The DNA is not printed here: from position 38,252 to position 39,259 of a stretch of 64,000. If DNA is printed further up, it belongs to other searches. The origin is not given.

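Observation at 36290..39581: HipB-HipA-like toxin-antitoxin plus a third gene, inserted between 131-bp direct repeats of a disrupted MBL-fold gene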

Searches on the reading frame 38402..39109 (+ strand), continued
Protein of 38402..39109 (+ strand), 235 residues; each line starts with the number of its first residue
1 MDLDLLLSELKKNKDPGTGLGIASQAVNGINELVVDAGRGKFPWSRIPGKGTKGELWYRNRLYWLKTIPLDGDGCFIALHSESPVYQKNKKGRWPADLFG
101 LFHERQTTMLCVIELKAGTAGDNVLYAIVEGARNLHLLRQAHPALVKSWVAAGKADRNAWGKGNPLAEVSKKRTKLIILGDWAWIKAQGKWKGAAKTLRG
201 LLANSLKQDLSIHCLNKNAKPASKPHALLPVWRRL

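Call 52: fold_search(model_id=the predicted structure, library=pdb)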
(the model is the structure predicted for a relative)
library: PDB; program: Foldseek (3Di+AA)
matches with E <= 10: 451; with E <= 0.001: 0
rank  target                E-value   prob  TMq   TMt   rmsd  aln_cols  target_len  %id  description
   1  8em1_A                6.8e-02  0.21  0.21  0.12  10.0       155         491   14  Type IIS Restriction Endonuclease PaqCI, DNA Unbound (released 2023-03-22)
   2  9a5m_A                1.7e-01  0.21  0.21  0.12  12.7       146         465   11  Integrative model of YDJA-YDIS by crosslinking MS and deep learning (released 2024-09-18)
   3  2ch6_B                1.9e-01  0.08  0.13  0.11  14.7       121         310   14  Crystal structure of human N-acetylglucosamine kinase in complex with ADP and glucose (released 2006-09-18)
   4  6tuo_A                1.9e-01  0.08  0.14  0.09  14.5       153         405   10  Crystal structure of Archaeoglobus fulgidus Argonaute protein with cognate DNA oligoduplex 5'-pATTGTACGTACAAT (released 2021-01-27)
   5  1fok_A                2.0e-01  0.44  0.35  0.16  13.8       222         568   11  STRUCTURE OF RESTRICTION ENDONUCLEASE FOKI BOUND TO DNA (released 1997-12-03)
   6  8ok9_A                2.0e-01  0.09  0.15  0.11  10.6       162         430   12  Heterodimeric complex of Archaeoglobus fulgidus Argonaute protein Af1318 (AfAgo) with DNA and AfAgo-N protein containi (released 2024-01-24)
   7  2bam_B                2.1e-01  0.13  0.25  0.27  17.4       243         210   14  RESTRICTION ENDONUCLEASE BAMHI COMPLEX WITH DNA AND CALCIUM IONS (PRE-REACTIVE COMPLEX). (released 1999-10-31)
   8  2fok_A                2.6e-01  0.38  0.36  0.17  14.0       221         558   12  STRUCTURE OF RESTRICTION ENDONUCLEASE FOKI (released 1998-06-17)
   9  8em1_B                2.6e-01  0.14  0.19  0.11   9.5       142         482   14  Type IIS Restriction Endonuclease PaqCI, DNA Unbound (released 2023-03-22)
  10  2ch6_C                2.8e-01  0.07  0.13  0.10  14.1       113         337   14  Crystal structure of human N-acetylglucosamine kinase in complex with ADP and glucose (released 2006-09-18)
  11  3f9m                  3.1e-01  0.20  0.18  0.10   8.8       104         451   10  Human pancreatic glucokinase in complex with glucose and activator showing a mobile flap (released 2008-12-02)
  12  6xu0_B                3.3e-01  0.08  0.16  0.10  14.9       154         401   11  Archaeoglobus fulgidus Argonaute protein with DNA oligoduplex 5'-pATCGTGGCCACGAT (released 2021-01-27)
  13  6t5t_A                3.3e-01  0.06  0.14  0.09  14.3       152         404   10  Crystal structure of Archaeoglobus fulgidus Argonaute protein with cognate DNA oligoduplex 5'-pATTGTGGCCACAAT (released 2020-11-18)
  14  2w42_A                3.5e-01  0.08  0.16  0.11  15.2       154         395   12  THE STRUCTURE OF A PIWI PROTEIN FROM ARCHAEOGLOBUS FULGIDUS COMPLEXED WITH A 16NT DNA DUPLEX. (released 2008-12-09)
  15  3h1v                  4.7e-01  0.13  0.17  0.10   9.3       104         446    9  Human glucokinase in complex with a synthetic activator (released 2009-10-06)
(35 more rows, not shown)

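Call 54: fold_search(model_id=the predicted structure, library=viral)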
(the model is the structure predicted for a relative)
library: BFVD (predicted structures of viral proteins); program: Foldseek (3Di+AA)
matches with E <= 10: 362; with E <= 0.001: 0
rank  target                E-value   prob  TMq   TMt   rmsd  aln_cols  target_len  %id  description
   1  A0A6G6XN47            1.1e-02  0.87  0.33  0.35  11.8       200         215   16  (no name in the UniProt tables at hand)
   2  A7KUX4                2.1e-02  0.63  0.28  0.25   7.8       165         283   11  (no name in the UniProt tables at hand)
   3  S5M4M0                2.5e-02  0.84  0.28  0.25   9.0       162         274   14  Uncharacterized protein [Bacillus phage JL]
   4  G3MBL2                2.6e-02  0.54  0.28  0.25  10.7       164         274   13  Gp146 [Bacillus phage G]
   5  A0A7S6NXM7            3.1e-02  0.54  0.26  0.30   8.2       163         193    9  Uncharacterized protein [Bathycoccus sp. RCC716 virus 1]
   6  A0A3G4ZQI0            4.2e-02  0.23  0.22  0.27  10.2       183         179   11  Uncharacterized protein [Terrestrivirus sp.]
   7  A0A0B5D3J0            6.0e-02  0.18  0.23  0.17  17.5       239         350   12  ORF20 [macacine gammaherpesvirus 12]
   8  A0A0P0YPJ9            6.4e-02  0.33  0.26  0.13  14.2       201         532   11  (no name in the UniProt tables at hand)
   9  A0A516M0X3            7.1e-02  0.16  0.23  0.22  14.0       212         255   12  (no name in the UniProt tables at hand)
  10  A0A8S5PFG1            7.1e-02  0.15  0.21  0.14  13.0       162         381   12  Antitoxin [Siphoviridae sp. ctvNP11]
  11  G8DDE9                7.6e-02  0.38  0.25  0.31   8.5       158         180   13  (no name in the UniProt tables at hand)
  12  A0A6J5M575            9.0e-02  0.35  0.28  0.25  10.9       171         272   13  PD-(D/E)XK nuclease superfamily [uncultured Caudovirales phage]
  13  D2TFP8                9.0e-02  0.23  0.21  0.14  10.7       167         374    9  (no name in the UniProt tables at hand)
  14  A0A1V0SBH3            9.6e-02  0.38  0.29  0.22  17.3       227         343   16  DUF2726 domain-containing protein [Catovirus CTV1]
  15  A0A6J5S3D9            1.1e-01  0.18  0.16  0.21  11.2       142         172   11  Uncharacterized protein [uncultured Caudovirales phage]
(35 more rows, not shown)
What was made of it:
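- On PD-(D/E)xK nuclease superfamily (ORF3): The top weak hits are PaqCI, FokI, BamHI and PD-(D/E)XK viral proteins (calls 52, 54).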

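Call 67: search_protein_families(library=padloc, proteins=[L009:1248-2558:+, L012:9185-10531:+, L012:8175-9221:+, L012:5435-6631:+, L012:4131-5381:+], max_evalue=0.01)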
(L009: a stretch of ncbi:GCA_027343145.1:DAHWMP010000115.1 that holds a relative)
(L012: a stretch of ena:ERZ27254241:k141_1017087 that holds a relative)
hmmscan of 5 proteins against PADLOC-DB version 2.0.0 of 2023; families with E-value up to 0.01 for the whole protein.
L009:1248-2558:+ (436 aa): 0 families

L012:9185-10531:+ (448 aa): 0 families

L012:8175-9221:+ (348 aa): 0 families

L012:5435-6631:+ (398 aa): 1 family
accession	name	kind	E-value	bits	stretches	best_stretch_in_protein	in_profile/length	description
PDLC00647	ZorA3|ZorA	-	2.3e-06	24.4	1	27-364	325-560/780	MotA/ExbB/TolQ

L012:4131-5381:+ (416 aa): 7 families
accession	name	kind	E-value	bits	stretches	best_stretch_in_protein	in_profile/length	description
PDLC02196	IetA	-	4.3e-19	67.2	2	273-384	212-323/374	-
PDLC02195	IetA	-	9.1e-12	43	2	273-362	227-315/395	-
PDLC04232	IetA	-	2.9e-09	34.8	2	268-357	204-290/330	-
PDLC00915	TRIP13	-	1.4e-08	32.5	1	281-339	180-235/302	TRIP13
PDLC00914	TRIP13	-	1.3e-06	26.2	1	282-376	188-286/302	TRIP13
PDLC04231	IetA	-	0.0013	16.6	1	157-302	81-237/262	-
PDLC04140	mad8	-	0.0082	13.7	0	191-219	24-52/314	mads_8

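Call 71: search_dna_similar(query=window:38402-39109:+, collection=plasmids, mode=protein, max_evalue=0.001, max_rows=10)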
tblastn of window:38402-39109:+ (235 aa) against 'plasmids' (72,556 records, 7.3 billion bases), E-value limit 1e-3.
No match.

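Call 72: search_dna_similar(query=window:38402-39109:+, collection=phages, mode=protein, max_evalue=0.001, max_rows=10)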
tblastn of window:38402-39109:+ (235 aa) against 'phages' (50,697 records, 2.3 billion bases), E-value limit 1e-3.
No match.
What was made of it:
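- Tried and rejected: It has none in plasmids or phages (calls 71, 72).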

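Call 73: find_related_loci(query=window:38402-39109:+, collection=viral_contigs, flank=6000)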
Query window:38402-39109:+ (235 aa) in viral_contigs; peptide patterns used: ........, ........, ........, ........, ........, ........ (x = any residue, [..] = any of these).
9 stretches matched a pattern, but none encodes a relative of the query by tblastn (E <= 1e-3).

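Call 74: find_related_loci(query=window:38402-39109:+, collection=metagenome_contigs, flank=6000)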
Query window:38402-39109:+ (235 aa) in metagenome_contigs; peptide patterns used: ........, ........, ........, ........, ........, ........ (x = any residue, [..] = any of these).
271 stretches matched a pattern, but none encodes a relative of the query by tblastn (E <= 1e-3).
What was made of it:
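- Tried and rejected: It has none in viral contigs or metagenome contigs (calls 73, 74).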

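Call 75: list_cluster_members(proteins=[P0125, P0126, P0127, P0129, P0130, P0131, P0132, P0135, P0137, P0138])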
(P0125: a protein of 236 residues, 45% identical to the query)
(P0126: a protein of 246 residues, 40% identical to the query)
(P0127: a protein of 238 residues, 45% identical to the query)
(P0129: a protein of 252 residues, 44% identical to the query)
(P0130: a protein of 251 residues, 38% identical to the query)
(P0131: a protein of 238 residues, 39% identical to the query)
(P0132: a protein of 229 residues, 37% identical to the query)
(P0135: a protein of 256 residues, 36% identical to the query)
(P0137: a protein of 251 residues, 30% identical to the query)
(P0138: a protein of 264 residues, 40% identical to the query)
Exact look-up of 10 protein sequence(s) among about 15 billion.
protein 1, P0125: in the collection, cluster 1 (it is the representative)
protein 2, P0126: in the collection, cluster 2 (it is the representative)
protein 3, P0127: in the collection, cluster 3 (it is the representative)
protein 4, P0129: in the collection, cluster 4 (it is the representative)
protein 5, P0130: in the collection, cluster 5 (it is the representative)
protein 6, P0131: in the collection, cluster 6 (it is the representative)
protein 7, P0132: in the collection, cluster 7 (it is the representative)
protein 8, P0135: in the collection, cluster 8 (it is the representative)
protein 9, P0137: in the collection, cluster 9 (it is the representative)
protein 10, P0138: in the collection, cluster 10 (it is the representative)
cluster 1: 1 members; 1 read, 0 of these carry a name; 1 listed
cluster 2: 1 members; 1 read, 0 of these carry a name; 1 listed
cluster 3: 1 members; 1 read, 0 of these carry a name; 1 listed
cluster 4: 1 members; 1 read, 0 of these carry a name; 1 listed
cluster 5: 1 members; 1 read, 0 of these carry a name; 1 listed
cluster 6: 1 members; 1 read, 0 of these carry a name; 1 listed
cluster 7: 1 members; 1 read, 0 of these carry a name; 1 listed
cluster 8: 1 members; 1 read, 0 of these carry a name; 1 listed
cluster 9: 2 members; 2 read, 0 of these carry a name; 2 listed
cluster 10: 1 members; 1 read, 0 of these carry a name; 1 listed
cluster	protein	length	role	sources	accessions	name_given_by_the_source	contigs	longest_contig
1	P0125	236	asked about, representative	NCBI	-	-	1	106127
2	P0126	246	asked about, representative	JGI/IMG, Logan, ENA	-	-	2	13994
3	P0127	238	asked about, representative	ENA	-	-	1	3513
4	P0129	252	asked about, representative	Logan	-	-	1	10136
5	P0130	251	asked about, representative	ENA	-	-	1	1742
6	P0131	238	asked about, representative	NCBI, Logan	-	-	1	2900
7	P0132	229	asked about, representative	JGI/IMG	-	-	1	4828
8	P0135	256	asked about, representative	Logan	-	-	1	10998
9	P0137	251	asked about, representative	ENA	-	-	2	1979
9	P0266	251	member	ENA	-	-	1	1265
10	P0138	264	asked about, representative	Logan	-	-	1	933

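Call 76: find_encoding_contigs(protein=P0125, flank=8000, max_places=3)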
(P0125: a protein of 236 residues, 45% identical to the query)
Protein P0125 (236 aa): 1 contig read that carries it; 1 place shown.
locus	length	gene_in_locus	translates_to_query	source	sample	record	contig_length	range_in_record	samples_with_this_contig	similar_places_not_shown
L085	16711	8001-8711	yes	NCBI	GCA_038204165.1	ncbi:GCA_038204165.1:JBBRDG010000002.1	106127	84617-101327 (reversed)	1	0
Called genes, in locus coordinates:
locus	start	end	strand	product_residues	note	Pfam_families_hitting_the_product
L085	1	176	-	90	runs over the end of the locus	PF05164:ZapA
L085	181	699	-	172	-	-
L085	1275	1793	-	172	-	-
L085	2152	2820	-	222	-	PF13414:TPR_11 (faint), PF07719:TPR_2 (faint), PF13181:TPR_8 (faint), PF13424:TPR_12 (faint), PF13432:TPR_16 (faint), PF00515:TPR_1 (weak), PF13428:TPR_14 (faint), PF00515:TPR_1 (weak)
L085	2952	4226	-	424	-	-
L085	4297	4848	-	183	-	PF01966:HD (faint), PF13328:HD_4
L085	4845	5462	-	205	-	PF13424:TPR_12 (faint), PF13432:TPR_16 (faint), PF00515:TPR_1 (faint), PF07719:TPR_2 (faint), PF13181:TPR_8 (faint), PF13431:TPR_17 (faint), PF13414:TPR_11 (weak)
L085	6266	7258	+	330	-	PF13280:WYL, PF25583:WCX (weak)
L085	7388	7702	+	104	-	-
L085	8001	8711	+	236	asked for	-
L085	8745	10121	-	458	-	PF12706:Lactamase_B_2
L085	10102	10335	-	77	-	-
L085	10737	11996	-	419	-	PF19289:PmbA_TldD_3rd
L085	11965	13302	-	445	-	PF01523:PmbA_TldD_1st, PF19289:PmbA_TldD_3rd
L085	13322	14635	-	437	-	PF00512:HisKA (weak), PF02518:HATPase_c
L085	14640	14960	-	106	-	-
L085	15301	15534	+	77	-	PF04277:OAD_gamma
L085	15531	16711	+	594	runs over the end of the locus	PF00682:HMGL-like, PF02436:PYC_OADA, PF25919:BSH_CusB (weak), PF00364:Biotin_lipoyl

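Call 84: search_solved_structures(query=L009:1248-2558:+, max_evalue=0.01)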
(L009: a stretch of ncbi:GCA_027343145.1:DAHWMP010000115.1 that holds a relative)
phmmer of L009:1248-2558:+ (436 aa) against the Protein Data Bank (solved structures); distinct sequences matched with E-value up to 0.01: 18.
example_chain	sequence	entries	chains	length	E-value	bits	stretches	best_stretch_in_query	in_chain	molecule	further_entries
2az4_A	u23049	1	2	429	4.7e-22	81.6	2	3-213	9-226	hypothetical protein EF2904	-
7pcr_A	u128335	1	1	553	4.6e-08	35.5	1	76-263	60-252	Ribonuclease J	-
3zq4_A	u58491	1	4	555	9.1e-08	34.5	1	70-261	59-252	RIBONUCLEASE J 1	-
8cgl_A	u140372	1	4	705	2.7e-07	33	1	76-263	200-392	Ribonuclease J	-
6k6s_A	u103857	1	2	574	4.8e-07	32.1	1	72-262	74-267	Ribonuclease J 1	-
5haa_A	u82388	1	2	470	1.6e-06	30.4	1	8-215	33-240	Ribonuclease J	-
5ws2_A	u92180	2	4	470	1.6e-06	30.4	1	8-215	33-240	Ribonuclease J | MPY-RNase J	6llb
2i7t_A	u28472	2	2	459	1.3e-05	27.4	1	51-180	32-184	Cleavage and polyadenylation specificity factor 73 kDa subunit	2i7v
6m8q_A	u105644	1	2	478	1.5e-05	27.2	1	51-181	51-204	Cleavage and polyadenylation specificity factor subunit 3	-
8t1q_A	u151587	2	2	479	1.6e-05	27.2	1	51-181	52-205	Cleavage and polyadenylation specificity factor subunit 3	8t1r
7wnt_A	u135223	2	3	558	1.6e-05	27.1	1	78-257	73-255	Ribonuclease J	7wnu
5a0t_A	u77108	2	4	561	2.2e-05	26.6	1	79-229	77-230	RIBONUCLEASE J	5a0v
2ycb_A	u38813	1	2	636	2.4e-05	26.5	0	79-226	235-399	CLEAVAGE AND POLYADENYLATION SPECIFICITY FACTOR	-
5hab_A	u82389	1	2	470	3.8e-05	25.9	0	8-215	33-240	Ribonuclease J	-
6v4x_H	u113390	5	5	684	5.4e-05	25.4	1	52-180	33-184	Cleavage and polyadenylation specificity factor subunit 3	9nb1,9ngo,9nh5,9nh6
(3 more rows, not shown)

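Call 85: search_protein_families(library=ncbifam, proteins=[L009:1248-2558:+, L085:8745-10121:-, L085:6266-7258:+, L012:8175-9221:+], max_evalue=0.001)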
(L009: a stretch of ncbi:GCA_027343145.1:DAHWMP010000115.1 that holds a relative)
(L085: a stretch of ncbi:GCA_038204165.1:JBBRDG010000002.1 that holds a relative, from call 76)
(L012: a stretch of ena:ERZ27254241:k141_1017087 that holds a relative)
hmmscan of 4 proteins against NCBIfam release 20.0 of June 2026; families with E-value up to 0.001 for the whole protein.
L009:1248-2558:+ (436 aa): 5 families
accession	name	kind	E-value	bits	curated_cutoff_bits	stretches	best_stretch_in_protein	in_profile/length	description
TIGR00649.1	MG423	subfamily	2.8e-18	65.6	400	2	6-263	6-249/546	RNase J family beta-CASP ribonuclease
NF047419.1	RNase_J1_RnjA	exception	6.3e-16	58.2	820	1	73-263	54-247/549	ribonuclease J1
TIGR03675.1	arCOG00543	equivalog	3.5e-12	45.4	580.2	1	2-230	176-397/631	beta-CASP ribonuclease aCPSF1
NF045584.1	cas14_MBL_CASP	equivalog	6.7e-09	34.6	800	0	136-231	130-220/612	type VII CRISPR-associated protein Cas14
NF041257.1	GntH_guanitoxin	equivalog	1.1e-05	24.6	333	0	57-98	47-87/374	guanitoxin biosynthesis MBL fold metallo-hydrolase GntH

L085:8745-10121:- (458 aa): 2 families
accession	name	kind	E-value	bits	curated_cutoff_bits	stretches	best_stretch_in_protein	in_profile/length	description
TIGR00649.1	MG423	subfamily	7e-14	51.1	400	1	16-275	8-249/546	RNase J family beta-CASP ribonuclease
NF047419.1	RNase_J1_RnjA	exception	3.5e-08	32.6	820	1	74-270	46-242/549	ribonuclease J1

L085:6266-7258:+ (330 aa): 0 families

L012:8175-9221:+ (348 aa): 0 families
